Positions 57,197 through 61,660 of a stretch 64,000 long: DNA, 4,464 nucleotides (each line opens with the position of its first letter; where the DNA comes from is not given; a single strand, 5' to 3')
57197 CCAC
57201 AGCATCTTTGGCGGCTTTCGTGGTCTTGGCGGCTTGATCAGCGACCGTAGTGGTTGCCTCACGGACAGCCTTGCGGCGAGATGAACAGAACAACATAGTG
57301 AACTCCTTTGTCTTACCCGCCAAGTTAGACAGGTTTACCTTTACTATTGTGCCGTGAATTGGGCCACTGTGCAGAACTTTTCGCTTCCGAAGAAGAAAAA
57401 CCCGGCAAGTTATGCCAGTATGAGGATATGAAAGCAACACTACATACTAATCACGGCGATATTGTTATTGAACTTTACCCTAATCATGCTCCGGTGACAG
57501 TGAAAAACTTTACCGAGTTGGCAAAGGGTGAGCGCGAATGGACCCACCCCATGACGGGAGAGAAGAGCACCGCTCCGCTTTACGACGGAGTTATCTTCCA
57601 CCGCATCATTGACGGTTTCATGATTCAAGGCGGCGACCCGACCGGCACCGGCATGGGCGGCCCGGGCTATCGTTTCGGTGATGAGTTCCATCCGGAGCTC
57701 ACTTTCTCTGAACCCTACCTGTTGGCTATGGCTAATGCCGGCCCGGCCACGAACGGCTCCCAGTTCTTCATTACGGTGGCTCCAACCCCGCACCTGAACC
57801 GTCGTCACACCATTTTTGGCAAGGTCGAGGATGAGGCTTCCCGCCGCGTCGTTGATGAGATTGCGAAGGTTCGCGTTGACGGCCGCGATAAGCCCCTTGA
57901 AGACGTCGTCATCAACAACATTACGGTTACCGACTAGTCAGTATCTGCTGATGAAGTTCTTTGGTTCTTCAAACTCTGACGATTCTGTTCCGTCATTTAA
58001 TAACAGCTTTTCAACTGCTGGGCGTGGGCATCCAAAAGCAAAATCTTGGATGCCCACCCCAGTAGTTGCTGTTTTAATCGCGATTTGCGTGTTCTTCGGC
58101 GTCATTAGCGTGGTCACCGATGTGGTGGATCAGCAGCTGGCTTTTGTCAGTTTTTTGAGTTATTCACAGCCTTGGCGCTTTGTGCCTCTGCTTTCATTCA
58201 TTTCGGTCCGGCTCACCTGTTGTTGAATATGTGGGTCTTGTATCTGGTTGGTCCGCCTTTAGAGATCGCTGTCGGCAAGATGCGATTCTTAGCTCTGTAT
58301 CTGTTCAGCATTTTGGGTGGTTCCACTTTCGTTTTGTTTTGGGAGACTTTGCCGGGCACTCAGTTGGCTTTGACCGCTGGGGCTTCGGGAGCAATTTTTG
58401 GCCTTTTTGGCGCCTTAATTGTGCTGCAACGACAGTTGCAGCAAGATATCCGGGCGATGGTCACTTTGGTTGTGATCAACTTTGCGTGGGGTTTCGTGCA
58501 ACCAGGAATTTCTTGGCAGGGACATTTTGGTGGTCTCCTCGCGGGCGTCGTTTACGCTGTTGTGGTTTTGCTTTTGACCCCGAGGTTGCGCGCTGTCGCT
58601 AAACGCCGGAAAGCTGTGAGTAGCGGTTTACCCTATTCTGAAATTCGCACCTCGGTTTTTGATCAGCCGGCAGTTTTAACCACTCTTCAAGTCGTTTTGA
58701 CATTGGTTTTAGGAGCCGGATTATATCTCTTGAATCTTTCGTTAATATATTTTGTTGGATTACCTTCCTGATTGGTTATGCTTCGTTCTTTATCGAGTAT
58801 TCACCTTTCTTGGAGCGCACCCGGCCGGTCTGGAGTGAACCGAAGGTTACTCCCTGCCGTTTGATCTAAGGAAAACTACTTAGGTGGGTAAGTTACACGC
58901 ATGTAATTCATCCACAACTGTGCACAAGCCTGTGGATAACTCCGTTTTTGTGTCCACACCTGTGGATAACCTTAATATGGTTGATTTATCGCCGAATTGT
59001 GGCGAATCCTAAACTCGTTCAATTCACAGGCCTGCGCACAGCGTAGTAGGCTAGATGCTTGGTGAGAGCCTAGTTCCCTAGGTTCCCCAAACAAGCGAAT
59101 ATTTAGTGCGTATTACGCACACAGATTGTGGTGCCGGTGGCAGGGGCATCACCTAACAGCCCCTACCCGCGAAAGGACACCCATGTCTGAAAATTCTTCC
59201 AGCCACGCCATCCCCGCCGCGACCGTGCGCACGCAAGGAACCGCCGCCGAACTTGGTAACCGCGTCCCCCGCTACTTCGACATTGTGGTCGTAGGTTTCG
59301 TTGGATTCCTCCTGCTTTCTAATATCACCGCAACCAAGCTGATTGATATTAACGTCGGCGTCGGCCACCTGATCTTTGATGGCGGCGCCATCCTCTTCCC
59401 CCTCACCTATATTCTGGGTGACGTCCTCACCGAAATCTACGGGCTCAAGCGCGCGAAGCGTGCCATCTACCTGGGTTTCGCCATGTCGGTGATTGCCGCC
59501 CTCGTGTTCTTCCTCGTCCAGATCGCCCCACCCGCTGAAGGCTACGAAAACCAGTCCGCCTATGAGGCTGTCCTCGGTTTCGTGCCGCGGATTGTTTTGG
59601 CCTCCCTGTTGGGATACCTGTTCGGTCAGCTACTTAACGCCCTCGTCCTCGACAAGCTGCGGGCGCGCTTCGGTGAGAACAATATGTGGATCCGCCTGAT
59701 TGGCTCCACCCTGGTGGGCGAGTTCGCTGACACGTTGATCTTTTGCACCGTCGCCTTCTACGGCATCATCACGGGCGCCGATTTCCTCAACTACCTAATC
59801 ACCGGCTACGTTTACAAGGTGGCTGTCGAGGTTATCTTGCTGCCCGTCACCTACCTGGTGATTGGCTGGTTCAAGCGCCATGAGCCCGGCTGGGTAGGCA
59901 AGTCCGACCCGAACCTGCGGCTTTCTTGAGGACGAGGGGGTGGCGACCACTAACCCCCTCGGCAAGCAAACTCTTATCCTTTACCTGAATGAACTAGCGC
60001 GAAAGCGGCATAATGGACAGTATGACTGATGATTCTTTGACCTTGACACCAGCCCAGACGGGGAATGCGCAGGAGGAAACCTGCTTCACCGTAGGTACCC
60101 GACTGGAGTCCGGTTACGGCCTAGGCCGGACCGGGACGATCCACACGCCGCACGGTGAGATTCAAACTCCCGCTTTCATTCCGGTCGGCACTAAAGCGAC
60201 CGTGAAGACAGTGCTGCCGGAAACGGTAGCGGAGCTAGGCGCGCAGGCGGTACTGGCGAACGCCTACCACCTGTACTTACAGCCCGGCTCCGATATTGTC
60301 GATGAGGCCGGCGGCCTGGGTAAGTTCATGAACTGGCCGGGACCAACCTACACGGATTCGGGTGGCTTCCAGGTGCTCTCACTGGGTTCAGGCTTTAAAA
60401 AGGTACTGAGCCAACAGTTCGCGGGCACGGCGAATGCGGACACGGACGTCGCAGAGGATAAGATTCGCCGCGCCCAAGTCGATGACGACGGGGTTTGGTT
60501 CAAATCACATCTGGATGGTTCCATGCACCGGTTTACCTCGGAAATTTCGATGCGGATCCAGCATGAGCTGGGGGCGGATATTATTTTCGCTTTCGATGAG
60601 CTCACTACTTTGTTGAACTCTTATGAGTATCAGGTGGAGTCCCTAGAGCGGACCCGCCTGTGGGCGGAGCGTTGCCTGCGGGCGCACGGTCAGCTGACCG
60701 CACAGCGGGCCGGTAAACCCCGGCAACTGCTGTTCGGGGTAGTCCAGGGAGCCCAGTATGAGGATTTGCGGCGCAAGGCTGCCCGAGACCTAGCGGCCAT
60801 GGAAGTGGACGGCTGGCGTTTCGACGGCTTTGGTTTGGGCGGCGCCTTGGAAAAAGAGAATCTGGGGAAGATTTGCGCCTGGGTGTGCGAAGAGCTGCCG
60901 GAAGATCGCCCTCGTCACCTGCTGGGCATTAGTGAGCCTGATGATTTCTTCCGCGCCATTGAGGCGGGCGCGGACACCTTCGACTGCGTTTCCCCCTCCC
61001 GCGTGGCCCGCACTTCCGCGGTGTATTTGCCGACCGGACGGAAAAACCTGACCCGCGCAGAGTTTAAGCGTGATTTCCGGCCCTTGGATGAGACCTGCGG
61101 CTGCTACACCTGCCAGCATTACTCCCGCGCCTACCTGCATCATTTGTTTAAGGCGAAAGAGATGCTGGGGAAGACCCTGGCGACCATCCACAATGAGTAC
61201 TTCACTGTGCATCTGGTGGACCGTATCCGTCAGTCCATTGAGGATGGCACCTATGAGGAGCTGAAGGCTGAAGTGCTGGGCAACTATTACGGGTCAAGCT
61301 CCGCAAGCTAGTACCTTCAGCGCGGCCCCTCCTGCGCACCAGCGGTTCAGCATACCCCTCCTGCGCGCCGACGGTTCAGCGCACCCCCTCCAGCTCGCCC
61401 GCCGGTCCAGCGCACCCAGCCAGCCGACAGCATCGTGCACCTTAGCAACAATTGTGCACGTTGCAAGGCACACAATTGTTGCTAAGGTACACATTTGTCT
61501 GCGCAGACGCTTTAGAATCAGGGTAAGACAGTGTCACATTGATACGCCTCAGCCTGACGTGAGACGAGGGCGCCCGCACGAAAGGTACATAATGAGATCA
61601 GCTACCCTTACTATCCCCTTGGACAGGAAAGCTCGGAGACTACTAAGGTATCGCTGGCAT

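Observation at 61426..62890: Low-GC membrane-protein gene flanked by two copies of a ~60-bp nested-palindrome repeat, at the 3' end of tRNA-Ala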

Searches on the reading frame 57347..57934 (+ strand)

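Call 67: search_protein_families(library=pfam, proteins=[window:57347-57934:+], max_evalue=0.00001)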
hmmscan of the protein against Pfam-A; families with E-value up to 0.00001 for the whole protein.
window:57347-57934:+ (196 aa): 1 family
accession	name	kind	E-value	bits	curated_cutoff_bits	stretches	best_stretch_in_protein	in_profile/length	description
PF00160.26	Pro_isomerase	-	2.6e-46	158.2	21.7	1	31-194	3-159/159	Cyclophilin type peptidyl-prolyl cis-trans isomerase/CLD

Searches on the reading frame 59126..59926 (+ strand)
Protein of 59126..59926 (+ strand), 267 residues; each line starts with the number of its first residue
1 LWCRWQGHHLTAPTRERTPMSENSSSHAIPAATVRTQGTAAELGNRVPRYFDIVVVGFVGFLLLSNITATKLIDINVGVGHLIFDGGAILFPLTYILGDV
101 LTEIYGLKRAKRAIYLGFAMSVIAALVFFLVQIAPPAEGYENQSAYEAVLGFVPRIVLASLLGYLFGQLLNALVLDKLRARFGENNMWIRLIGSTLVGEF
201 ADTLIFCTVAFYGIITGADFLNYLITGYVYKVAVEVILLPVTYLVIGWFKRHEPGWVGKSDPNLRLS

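Call 67: search_protein_families(library=pfam, proteins=[window:59126-59926:+], max_evalue=0.00001)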
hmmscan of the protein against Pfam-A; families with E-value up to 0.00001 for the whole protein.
window:59126-59926:+ (267 aa): 1 family
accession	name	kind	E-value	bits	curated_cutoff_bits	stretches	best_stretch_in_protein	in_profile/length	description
PF02592.20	Vut_1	-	2.2e-53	181.2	27.2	1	85-245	1-152/152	Putative vitamin uptake transporter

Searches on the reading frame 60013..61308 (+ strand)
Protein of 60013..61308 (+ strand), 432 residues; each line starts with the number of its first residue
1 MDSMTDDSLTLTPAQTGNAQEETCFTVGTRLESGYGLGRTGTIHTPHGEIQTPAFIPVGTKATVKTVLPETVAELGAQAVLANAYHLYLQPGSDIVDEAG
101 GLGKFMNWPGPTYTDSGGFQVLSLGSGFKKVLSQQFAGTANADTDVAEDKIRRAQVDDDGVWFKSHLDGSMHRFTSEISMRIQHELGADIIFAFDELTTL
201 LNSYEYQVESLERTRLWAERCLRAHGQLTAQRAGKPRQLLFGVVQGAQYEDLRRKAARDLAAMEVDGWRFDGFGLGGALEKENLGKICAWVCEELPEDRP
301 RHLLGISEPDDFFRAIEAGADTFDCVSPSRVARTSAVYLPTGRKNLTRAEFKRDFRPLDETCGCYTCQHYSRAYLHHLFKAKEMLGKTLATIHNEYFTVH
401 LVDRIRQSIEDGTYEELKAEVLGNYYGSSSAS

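Call 22: find_homologous_proteins(query=window:60013-61308:+, max_evalue=1e-100)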
Query window:60013-61308:+ (432 aa): 7991 proteins with E <= 1e-100 among 8000 candidates; the best 120 are listed.
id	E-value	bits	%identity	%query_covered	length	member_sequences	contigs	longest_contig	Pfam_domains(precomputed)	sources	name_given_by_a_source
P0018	1.5e-258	876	89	97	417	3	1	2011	PF01702.26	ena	-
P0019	2.9e-221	753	77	97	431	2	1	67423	PF01702.26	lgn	-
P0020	1.2e-213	728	78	94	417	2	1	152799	PF01702.26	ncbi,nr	ncbi:tRNA guanosine(34) transglycosylase Tgt [Arcanobacterium haemolyticum]|nr:tRNA guanosine(34) tr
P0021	5.9e-213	725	73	97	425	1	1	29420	PF01702.26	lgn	-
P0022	4.0e-212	723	76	94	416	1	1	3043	PF01702.26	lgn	-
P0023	1.1e-211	721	76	94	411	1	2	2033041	PF01702.26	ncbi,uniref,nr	ncbi:tRNA guanosine(34) transglycosylase Tgt [Arcanobacterium hippocoleae]|uniref:Queuine tRNA-ribos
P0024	1.4e-211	721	77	94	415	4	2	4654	PF01702.26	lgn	-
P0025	1.5e-211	721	78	94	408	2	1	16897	PF01702.26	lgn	-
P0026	2.6e-211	720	76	94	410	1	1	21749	PF01702.26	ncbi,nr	ncbi:MAG: tRNA guanosine(34) transglycosylase Tgt [Arcanobacterium sp.]|nr:tRNA guanosine(34) transg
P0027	7.9e-211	718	78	93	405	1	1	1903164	PF01702.26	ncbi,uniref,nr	ncbi:queuine tRNA-ribosyltransferase [Trueperella bonasi]|uniref:Queuine tRNA-ribosyltransferase n=1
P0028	1.7e-210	717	78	91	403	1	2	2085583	PF01702.26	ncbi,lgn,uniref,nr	ncbi:queuine tRNA-ribosyltransferase [Arcanobacterium wilhelmae]|uniref:Queuine tRNA-ribosyltransfer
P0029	2.1e-210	717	78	92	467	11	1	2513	PF01702.26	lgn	-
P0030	3.3e-210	716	78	93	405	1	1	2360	PF01702.26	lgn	-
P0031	3.6e-210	716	78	93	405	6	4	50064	PF01702.26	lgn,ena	-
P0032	3.6e-210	716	78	94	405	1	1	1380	PF01702.26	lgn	-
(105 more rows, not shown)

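Call 23: find_encoding_contigs(protein=P0018, flank=5000, max_places=2)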
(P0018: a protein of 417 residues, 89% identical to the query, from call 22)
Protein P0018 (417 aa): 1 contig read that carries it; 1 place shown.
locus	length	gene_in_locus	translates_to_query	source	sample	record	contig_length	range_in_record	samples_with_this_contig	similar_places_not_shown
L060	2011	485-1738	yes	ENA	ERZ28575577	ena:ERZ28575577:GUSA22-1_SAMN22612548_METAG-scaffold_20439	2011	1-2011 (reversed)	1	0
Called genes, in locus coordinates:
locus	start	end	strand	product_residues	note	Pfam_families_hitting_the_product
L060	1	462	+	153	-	?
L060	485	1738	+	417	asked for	PF01702:TGT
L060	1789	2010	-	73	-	?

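Call 24: find_encoding_contigs(protein=P0019, flank=5000, max_places=2)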
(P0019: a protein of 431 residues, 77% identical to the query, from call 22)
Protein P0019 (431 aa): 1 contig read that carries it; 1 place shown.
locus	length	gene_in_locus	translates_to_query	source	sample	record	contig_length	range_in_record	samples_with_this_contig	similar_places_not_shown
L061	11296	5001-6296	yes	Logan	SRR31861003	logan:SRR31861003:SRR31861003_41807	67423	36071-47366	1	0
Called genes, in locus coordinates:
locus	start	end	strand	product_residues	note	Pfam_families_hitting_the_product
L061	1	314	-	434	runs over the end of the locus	PF00109:ketoacyl-synt, PF02801:Ketoacyl-synt_C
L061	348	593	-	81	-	PF00550:PP-binding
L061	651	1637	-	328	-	PF00698:Acyl_transf_1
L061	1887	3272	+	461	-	PF00206:Lyase_1, PF10415:FumaraseC_C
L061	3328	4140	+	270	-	PF03883:H2O2_YaaD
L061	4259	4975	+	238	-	PF02592:Vut_1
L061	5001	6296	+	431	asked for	PF01702:TGT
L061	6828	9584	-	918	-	PF28598:PDH_E1_N, PF00456:Transketolase_N, PF17831:PDH_E1_M, PF22613:Transketolase_C_1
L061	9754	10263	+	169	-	PF11253:DUF3052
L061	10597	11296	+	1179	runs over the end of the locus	PF02811:PHP, PF07733:DNA_pol3_alpha, PF17657:DNA_pol3_finger, PF14579:HHH_6, PF01336:tRNA_anti-codon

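Call 25: find_encoding_contigs(protein=P0021, flank=5000, max_places=2)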
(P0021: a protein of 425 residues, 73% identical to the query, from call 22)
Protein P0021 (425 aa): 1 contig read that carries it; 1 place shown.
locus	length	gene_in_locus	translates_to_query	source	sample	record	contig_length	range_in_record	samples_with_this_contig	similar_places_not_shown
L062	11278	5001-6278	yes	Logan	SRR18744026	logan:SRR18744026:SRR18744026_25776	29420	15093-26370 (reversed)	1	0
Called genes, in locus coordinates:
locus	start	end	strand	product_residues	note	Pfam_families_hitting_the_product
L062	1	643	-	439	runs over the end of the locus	PF00109:ketoacyl-synt, PF02801:Ketoacyl-synt_C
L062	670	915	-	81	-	PF00550:PP-binding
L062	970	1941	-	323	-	PF00698:Acyl_transf_1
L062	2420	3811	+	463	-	PF00206:Lyase_1, PF10415:FumaraseC_C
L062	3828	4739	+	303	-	PF03883:H2O2_YaaD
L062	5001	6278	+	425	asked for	PF01702:TGT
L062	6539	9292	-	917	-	PF28598:PDH_E1_N, PF00456:Transketolase_N (weak), PF17831:PDH_E1_M, PF22613:Transketolase_C_1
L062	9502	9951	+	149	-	PF11253:DUF3052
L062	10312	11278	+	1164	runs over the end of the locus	PF02811:PHP, PF07733:DNA_pol3_alpha, PF17657:DNA_pol3_finger, PF14579:HHH_6, PF01336:tRNA_anti-codon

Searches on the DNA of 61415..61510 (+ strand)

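Call 82: search_dna_similar(query=window:61415-61510:+, collection=plasmids, mode=distant, max_evalue=1, max_rows=15)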
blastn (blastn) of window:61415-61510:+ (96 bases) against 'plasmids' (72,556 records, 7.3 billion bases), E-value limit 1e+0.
No match.
